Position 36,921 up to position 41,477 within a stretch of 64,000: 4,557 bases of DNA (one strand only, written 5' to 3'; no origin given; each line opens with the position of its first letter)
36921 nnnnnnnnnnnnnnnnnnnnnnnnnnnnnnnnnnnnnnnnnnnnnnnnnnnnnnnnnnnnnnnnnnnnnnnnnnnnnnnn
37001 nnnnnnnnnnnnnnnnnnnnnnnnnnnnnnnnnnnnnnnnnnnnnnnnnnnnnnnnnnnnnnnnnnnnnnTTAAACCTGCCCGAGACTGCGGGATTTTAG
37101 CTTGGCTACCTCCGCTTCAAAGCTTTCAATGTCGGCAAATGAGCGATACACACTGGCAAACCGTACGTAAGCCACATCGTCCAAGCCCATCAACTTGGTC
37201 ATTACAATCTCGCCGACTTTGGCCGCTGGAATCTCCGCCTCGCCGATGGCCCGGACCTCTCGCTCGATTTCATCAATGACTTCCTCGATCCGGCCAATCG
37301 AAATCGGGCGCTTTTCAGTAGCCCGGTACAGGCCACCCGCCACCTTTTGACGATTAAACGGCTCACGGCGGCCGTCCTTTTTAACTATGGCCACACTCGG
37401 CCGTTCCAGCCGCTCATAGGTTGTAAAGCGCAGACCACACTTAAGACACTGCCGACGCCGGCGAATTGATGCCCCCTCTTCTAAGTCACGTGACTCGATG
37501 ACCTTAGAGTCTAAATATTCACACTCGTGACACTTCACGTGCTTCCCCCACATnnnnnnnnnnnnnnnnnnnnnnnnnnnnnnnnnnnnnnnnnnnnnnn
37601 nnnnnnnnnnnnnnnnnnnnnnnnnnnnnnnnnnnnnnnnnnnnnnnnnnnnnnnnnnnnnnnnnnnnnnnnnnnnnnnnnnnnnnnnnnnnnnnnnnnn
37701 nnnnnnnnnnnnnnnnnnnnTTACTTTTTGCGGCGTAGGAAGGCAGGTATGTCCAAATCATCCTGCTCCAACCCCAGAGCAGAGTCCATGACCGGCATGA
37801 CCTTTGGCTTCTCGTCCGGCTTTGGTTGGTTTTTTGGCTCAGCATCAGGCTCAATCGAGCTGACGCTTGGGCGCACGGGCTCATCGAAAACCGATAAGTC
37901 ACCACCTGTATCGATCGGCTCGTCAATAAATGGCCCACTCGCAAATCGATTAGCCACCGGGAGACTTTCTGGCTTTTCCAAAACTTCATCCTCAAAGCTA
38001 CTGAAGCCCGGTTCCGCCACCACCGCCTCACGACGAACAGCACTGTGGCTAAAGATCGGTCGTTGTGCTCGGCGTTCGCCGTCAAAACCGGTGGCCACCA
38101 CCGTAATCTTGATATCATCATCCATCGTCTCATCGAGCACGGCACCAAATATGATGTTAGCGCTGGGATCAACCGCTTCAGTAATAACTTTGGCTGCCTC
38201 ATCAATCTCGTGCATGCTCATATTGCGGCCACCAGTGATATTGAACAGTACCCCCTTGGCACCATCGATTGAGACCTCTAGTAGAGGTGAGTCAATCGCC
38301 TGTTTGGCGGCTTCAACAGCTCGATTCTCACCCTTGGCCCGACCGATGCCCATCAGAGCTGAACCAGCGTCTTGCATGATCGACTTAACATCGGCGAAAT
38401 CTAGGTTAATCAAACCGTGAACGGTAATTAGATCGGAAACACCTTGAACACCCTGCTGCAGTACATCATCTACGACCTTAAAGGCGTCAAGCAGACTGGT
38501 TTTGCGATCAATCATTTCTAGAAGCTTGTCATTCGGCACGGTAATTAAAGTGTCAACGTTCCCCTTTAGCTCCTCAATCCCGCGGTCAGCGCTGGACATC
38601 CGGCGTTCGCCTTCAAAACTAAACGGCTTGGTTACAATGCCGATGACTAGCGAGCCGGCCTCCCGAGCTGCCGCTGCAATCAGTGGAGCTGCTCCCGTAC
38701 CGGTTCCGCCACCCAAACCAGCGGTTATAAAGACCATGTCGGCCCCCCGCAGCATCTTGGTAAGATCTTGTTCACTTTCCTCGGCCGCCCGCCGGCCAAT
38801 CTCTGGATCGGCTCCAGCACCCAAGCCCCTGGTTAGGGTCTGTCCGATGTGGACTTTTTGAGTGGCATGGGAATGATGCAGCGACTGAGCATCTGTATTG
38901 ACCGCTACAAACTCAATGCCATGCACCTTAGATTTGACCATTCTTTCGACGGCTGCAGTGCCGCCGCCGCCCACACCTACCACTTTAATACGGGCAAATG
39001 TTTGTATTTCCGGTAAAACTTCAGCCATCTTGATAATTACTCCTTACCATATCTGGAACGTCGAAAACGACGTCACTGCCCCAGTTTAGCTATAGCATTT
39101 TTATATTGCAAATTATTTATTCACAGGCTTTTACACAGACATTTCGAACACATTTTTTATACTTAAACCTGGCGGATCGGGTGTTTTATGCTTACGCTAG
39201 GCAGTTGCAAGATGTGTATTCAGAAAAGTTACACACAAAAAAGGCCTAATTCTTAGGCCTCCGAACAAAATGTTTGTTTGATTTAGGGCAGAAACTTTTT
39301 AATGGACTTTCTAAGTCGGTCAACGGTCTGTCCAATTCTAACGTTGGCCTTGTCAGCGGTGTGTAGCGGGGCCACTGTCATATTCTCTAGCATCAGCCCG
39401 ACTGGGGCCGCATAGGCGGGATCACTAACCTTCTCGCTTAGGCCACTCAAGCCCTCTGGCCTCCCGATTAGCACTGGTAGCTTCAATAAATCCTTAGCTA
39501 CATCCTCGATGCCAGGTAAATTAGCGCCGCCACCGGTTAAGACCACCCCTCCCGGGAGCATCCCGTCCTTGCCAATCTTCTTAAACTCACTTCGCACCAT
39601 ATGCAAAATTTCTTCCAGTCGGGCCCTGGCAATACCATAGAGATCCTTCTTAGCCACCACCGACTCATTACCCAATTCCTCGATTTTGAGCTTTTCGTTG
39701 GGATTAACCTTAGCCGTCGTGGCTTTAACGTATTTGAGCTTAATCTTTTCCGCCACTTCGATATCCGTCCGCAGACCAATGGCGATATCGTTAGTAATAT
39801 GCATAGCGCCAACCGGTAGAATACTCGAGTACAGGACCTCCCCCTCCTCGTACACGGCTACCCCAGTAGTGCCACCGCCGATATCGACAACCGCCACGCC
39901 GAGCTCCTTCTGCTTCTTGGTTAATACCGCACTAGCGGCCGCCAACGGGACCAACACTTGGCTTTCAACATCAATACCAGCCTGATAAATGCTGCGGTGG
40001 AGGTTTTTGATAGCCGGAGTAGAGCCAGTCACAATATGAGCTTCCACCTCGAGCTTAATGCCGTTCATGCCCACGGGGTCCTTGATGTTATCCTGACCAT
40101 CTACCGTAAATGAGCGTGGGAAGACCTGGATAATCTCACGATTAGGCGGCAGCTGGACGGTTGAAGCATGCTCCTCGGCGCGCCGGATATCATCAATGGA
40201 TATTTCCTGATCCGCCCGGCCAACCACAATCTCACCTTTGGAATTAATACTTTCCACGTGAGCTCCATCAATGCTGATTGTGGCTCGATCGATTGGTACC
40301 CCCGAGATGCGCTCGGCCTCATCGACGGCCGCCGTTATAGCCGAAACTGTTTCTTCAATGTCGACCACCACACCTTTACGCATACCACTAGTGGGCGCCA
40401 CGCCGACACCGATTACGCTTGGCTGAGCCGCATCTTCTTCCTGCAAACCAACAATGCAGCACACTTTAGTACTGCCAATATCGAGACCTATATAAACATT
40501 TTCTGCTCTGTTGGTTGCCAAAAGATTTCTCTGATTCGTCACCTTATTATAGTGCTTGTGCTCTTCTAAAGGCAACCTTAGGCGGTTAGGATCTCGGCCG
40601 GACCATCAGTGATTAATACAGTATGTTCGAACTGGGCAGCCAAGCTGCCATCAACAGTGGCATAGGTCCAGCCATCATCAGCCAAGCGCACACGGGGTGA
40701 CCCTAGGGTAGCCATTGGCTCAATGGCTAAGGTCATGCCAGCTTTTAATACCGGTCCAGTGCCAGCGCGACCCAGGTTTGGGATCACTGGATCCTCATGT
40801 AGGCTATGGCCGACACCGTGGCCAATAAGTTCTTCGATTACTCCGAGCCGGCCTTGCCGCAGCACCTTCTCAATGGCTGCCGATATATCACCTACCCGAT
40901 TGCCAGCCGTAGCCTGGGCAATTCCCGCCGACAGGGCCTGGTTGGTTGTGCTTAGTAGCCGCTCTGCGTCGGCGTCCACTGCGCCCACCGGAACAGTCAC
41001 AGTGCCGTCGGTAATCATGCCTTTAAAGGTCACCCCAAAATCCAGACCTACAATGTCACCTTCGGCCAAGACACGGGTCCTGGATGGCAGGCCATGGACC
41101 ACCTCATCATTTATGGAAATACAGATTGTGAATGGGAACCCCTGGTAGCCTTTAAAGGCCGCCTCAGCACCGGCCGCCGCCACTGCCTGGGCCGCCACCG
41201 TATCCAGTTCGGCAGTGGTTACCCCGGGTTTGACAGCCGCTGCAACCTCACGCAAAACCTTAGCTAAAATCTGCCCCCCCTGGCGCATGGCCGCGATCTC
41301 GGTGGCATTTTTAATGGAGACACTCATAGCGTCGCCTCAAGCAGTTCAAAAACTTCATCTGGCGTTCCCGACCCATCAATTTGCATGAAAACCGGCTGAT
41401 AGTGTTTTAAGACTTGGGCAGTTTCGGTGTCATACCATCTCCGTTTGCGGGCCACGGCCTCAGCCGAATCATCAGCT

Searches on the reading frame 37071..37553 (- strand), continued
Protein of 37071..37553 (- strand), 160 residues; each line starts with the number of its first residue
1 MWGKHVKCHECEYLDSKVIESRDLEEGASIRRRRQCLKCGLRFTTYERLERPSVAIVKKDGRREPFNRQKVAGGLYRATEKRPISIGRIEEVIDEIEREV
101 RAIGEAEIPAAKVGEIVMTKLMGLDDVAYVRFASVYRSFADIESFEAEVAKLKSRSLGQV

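Call 44: find_encoding_contigs(protein=P0138, flank=8000, max_places=2)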
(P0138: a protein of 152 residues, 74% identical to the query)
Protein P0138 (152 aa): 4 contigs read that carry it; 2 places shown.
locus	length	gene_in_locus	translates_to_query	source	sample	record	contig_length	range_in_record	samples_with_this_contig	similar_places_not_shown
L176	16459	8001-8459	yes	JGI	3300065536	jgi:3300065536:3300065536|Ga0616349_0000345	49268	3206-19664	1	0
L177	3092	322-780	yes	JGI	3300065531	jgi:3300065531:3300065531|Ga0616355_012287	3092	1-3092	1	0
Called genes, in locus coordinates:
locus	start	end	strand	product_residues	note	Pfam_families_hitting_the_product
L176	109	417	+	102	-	PF11969:DcpS_C, PF01230:HIT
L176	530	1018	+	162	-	-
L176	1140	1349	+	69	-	PF01165:Ribosomal_S21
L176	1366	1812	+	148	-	PF09424:YqeY, PF02637:GatB_Yqey (faint)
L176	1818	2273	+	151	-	PF02130:YbeY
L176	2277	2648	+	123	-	PF01219:DAGK_prokar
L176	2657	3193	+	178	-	PF00406:ADK, PF02224:Cytidylate_kin (weak), PF13207:AAA_17, PF13238:AAA_18 (weak), PF13671:AAA_33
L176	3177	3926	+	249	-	PF00557:Peptidase_M24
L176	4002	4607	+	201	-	-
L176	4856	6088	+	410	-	PF11104:PilM_2 (faint), PF02491:SHS2_FTSA, PF06277:EutA (weak), PF06723:MreB_Mbl, PF14450:FtsA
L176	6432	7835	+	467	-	PF00091:Tubulin, PF12327:FtsZ_C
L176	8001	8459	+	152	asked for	PF22811:Zn_ribbon_NrdR, PF03477:ATP-cone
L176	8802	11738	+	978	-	PF08471:Ribonuc_red_2_N, PF02867:Ribonuc_red_lgC, PF12637:TSCPD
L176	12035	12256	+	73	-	-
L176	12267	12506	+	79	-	-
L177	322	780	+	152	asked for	PF22811:Zn_ribbon_NrdR, PF03477:ATP-cone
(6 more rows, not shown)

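Call 53: find_homologous_proteins(query=L006:10850-13945:+)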
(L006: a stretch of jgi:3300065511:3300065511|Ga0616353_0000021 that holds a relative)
Query L006:10850-13945:+ (1031 aa): 8000 proteins with E <= 0.001 among 8000 candidates; the best 120 are listed.
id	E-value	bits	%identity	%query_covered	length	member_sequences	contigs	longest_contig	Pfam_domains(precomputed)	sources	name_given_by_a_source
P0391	0.0e+0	1540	70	100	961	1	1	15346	PF02867.21,PF08471.16,PF12637.15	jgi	jgi:ribonucleoside-diphosphate reductase alpha chain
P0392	0.0e+0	1527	69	99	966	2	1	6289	PF02867.21,PF08471.16,PF12637.15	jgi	jgi:ribonucleoside-diphosphate reductase alpha chain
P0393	0.0e+0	1527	70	100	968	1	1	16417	PF02867.21,PF08471.16,PF12637.15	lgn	-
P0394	0.0e+0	1527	69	100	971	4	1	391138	PF02867.21,PF08471.16,PF12637.15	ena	-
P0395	0.0e+0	1524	69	100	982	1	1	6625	PF02867.21,PF08471.16,PF12637.15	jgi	jgi:ribonucleoside-diphosphate reductase alpha chain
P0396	0.0e+0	1523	69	100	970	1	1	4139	PF02867.21,PF08471.16,PF12637.15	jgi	jgi:ribonucleoside-diphosphate reductase alpha chain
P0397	0.0e+0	1521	69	100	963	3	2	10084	PF02867.21,PF08471.16,PF12637.15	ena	-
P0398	0.0e+0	1518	69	100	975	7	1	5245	PF02867.21,PF08471.16,PF12637.15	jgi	jgi:ribonucleoside-diphosphate reductase alpha chain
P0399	0.0e+0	1516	69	100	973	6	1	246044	PF02867.21,PF08471.16,PF12637.15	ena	-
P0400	0.0e+0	1515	69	100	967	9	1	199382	PF02867.21,PF08471.16,PF12637.15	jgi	jgi:ribonucleoside-diphosphate reductase alpha chain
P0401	0.0e+0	1511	69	100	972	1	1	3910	PF02867.21,PF08471.16,PF12637.15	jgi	jgi:ribonucleoside-diphosphate reductase alpha chain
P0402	0.0e+0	1510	69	100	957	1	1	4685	PF02867.21,PF08471.16,PF12637.15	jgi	jgi:ribonucleoside-diphosphate reductase alpha chain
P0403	0.0e+0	1510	69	100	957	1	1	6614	PF02867.21,PF08471.16,PF12637.15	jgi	jgi:ribonucleoside-diphosphate reductase alpha chain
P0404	0.0e+0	1509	69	99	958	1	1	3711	PF02867.21,PF08471.16,PF12637.15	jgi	jgi:ribonucleoside-diphosphate reductase alpha chain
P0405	0.0e+0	1508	69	100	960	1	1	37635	PF02867.21,PF08471.16,PF12637.15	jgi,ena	-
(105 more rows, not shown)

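Call 65: search_protein_families(library=ncbifam, proteins=[L004:10693-13401:+, L012:10670-13486:+, window:37071-37553:-])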
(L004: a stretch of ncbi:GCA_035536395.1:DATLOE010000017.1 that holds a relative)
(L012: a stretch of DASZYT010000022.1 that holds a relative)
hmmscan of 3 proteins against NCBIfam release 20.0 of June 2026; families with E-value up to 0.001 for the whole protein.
L004:10693-13401:+ (902 aa): 21 families
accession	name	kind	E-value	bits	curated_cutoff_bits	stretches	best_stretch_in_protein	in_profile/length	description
NF006417.0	PRK08665.1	equivalog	2e-209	697.6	961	2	127-901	63-758/759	vitamin B12-dependent ribonucleotide reductase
TIGR02504.1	NrdJ_Z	equivalog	9.2e-171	569.4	399.95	1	31-702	3-606/606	adenosylcobalamin-dependent ribonucleoside-diphosphate reductase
NF005010.0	PRK06406.1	subfamily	3.4e-147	491.8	1125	2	32-470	120-557/771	vitamin B12-dependent ribonucleotide reductase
NF006207.0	PRK08332.1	equivalog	4.7e-94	315.8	2400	4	522-709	1391-1569/1684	vitamin B12-dependent ribonucleotide reductase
NF005122.0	PRK06556.1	equivalog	1e-88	298.2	859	2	269-844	288-857/960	vitamin B12-dependent ribonucleotide reductase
TIGR02506.1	NrdE_NrdA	equivalog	2.4e-86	290.6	341.05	2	296-690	241-610/616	ribonucleoside-diphosphate reductase subunit alpha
NF005401.0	PRK06948.1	subfamily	1.1e-70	239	906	2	152-472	79-422/604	ribonucleotide reductase-like protein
NF005991.0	PRK08115.1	equivalog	2.1e-65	221.2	854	3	293-472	425-604/858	vitamin B12-dependent ribonucleotide reductase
NF005736.0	PRK07562.1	equivalog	4.1e-63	213.4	1737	3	270-569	398-697/1222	vitamin B12-dependent ribonucleotide reductase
NF006577.0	PRK09102.1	equivalog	1.6e-60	205.1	620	2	101-473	35-415/604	ribonucleoside-diphosphate reductase subunit alpha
NF005544.0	PRK07207.1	equivalog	6.5e-57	193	965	2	296-718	538-931/965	ribonucleoside-diphosphate reductase subunit alpha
NF005101.0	PRK06539.1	equivalog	2.2e-46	158.3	988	2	297-692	392-758/822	ribonucleoside-diphosphate reductase subunit alpha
NF009029.0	PRK12365.1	equivalog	5.8e-46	157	1350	2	296-692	621-991/1046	ribonucleoside-diphosphate reductase subunit alpha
TIGR04170.1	RNR_1b_NrdE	exception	4.2e-35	121.2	750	2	126-291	128-294/698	class 1b ribonucleoside-diphosphate reductase subunit alpha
NF006279.0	PRK08447.1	equivalog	2.1e-33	115.7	1082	2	127-346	182-426/789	ribonucleoside-diphosphate reductase subunit alpha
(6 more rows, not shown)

L012:10670-13486:+ (938 aa): 21 families
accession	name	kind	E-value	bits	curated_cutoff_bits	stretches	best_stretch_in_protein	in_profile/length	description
NF005122.0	PRK06556.1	equivalog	0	1373.4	859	1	14-938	27-960/960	vitamin B12-dependent ribonucleotide reductase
NF005736.0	PRK07562.1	equivalog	2.3e-260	866.8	1737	5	258-600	378-736/1222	vitamin B12-dependent ribonucleotide reductase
TIGR02504.1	NrdJ_Z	equivalog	2e-180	601.3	399.95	1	65-692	4-606/606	adenosylcobalamin-dependent ribonucleoside-diphosphate reductase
NF006417.0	PRK08665.1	equivalog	1.2e-126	423.8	961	2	273-934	197-756/759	vitamin B12-dependent ribonucleotide reductase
NF005010.0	PRK06406.1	subfamily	3.2e-89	300.1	1125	2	108-480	213-559/771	vitamin B12-dependent ribonucleotide reductase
TIGR02506.1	NrdE_NrdA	equivalog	5.1e-74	249.8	341.05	1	109-678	43-609/616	ribonucleoside-diphosphate reductase subunit alpha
NF006207.0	PRK08332.1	equivalog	4.4e-61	206.5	2400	2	334-711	1222-1578/1684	vitamin B12-dependent ribonucleotide reductase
NF006577.0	PRK09102.1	equivalog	5.9e-51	173.4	620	2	109-476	56-410/604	ribonucleoside-diphosphate reductase subunit alpha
NF005401.0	PRK06948.1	subfamily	2.6e-46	158.5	906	1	214-693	159-591/604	ribonucleotide reductase-like protein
NF005991.0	PRK08115.1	equivalog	3.5e-44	151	854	2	306-715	428-800/858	vitamin B12-dependent ribonucleotide reductase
NF005101.0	PRK06539.1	equivalog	1.3e-35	122.6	988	2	307-679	392-755/822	ribonucleoside-diphosphate reductase subunit alpha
NF005544.0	PRK07207.1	equivalog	9e-35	119.7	965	1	118-686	345-912/965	ribonucleoside-diphosphate reductase subunit alpha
NF009029.0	PRK12365.1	equivalog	4e-32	111.1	1350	1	120-685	430-994/1046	ribonucleoside-diphosphate reductase subunit alpha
TIGR04170.1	RNR_1b_NrdE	exception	1.2e-29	103.1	750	1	108-556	128-588/698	class 1b ribonucleoside-diphosphate reductase subunit alpha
NF006279.0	PRK08447.1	equivalog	3.1e-21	75.5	1082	2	115-360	184-430/789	ribonucleoside-diphosphate reductase subunit alpha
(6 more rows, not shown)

window:37071-37553:- (160 aa): 2 families
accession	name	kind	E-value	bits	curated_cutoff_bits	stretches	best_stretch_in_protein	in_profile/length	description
TIGR00244.1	TIGR00244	equivalog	1.2e-55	187.7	124.65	1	6-152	1-147/147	transcriptional regulator NrdR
NF006732.0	PRK09263.1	equivalog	0.00038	19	657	1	54-144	3-92/712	anaerobic ribonucleoside-triphosphate reductase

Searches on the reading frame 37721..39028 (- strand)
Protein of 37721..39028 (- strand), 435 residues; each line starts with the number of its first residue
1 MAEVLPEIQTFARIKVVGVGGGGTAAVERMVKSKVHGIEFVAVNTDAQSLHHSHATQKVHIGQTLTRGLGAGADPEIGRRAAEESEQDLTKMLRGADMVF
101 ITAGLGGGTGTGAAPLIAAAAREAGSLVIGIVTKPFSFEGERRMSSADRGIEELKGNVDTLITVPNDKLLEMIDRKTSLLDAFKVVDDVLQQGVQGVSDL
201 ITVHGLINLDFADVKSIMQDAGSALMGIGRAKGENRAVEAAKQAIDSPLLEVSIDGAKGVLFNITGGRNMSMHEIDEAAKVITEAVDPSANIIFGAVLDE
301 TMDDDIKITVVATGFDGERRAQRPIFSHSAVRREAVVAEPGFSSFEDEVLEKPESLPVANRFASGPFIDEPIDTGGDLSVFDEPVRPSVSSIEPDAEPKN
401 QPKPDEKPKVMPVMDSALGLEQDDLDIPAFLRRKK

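Call 3: search_protein_families(library=pfam, proteins=[window:37721-39028:-])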
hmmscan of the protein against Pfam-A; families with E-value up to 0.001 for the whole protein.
window:37721-39028:- (435 aa): 2 families
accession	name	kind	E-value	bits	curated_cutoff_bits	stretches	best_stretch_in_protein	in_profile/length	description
PF00091.31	Tubulin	-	4.2e-49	167.8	33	1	13-173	1-189/190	Tubulin/FtsZ family, GTPase domain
PF12327.13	FtsZ_C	-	1.4e-37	128.3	27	1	222-316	1-95/95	FtsZ family, C-terminal domain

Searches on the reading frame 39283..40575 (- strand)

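Call 3: search_protein_families(library=pfam, proteins=[window:39283-40575:-])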
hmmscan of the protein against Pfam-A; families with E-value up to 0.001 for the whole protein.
window:39283-40575:- (430 aa): 6 families
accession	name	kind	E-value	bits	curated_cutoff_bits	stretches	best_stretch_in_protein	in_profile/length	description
PF14450.12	FtsA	-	1.7e-38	132.3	31.8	2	228-393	1-127/127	Cell division protein FtsA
PF02491.25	SHS2_FTSA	-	9.3e-28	96.9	25.4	1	104-183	1-79/79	SHS2 domain inserted in FTSA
PF06723.19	MreB_Mbl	-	1.6e-10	40.8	27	1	210-371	130-304/327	MreB/Mbl protein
PF11104.14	PilM_2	-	6.3e-09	35.6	27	1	201-281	155-236/340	Type IV pilus assembly protein PilM;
PF06277.17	EutA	-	3.9e-08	33.1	27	1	198-303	118-218/475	Ethanolamine utilisation protein EutA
PF02541.22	Ppx-GppA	-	0.00094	19.2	27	0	222-264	109-151/285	Ppx/GppA phosphatase family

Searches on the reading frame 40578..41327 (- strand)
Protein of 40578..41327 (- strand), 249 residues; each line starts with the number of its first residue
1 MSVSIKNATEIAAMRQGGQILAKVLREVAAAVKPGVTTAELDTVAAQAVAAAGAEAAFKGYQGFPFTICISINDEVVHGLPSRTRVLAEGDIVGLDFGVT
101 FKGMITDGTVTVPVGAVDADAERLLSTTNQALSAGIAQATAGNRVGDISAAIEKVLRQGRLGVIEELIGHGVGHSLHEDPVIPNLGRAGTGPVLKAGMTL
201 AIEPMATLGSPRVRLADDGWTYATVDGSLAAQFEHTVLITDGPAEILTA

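Call 3: search_protein_families(library=pfam, proteins=[window:40578-41327:-])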
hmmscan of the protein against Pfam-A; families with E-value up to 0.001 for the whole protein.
window:40578-41327:- (249 aa): 1 family
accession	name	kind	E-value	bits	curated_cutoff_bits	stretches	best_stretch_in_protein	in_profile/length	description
PF00557.29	Peptidase_M24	-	2.2e-46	158.7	23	1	13-241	2-208/208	Metallopeptidase family M24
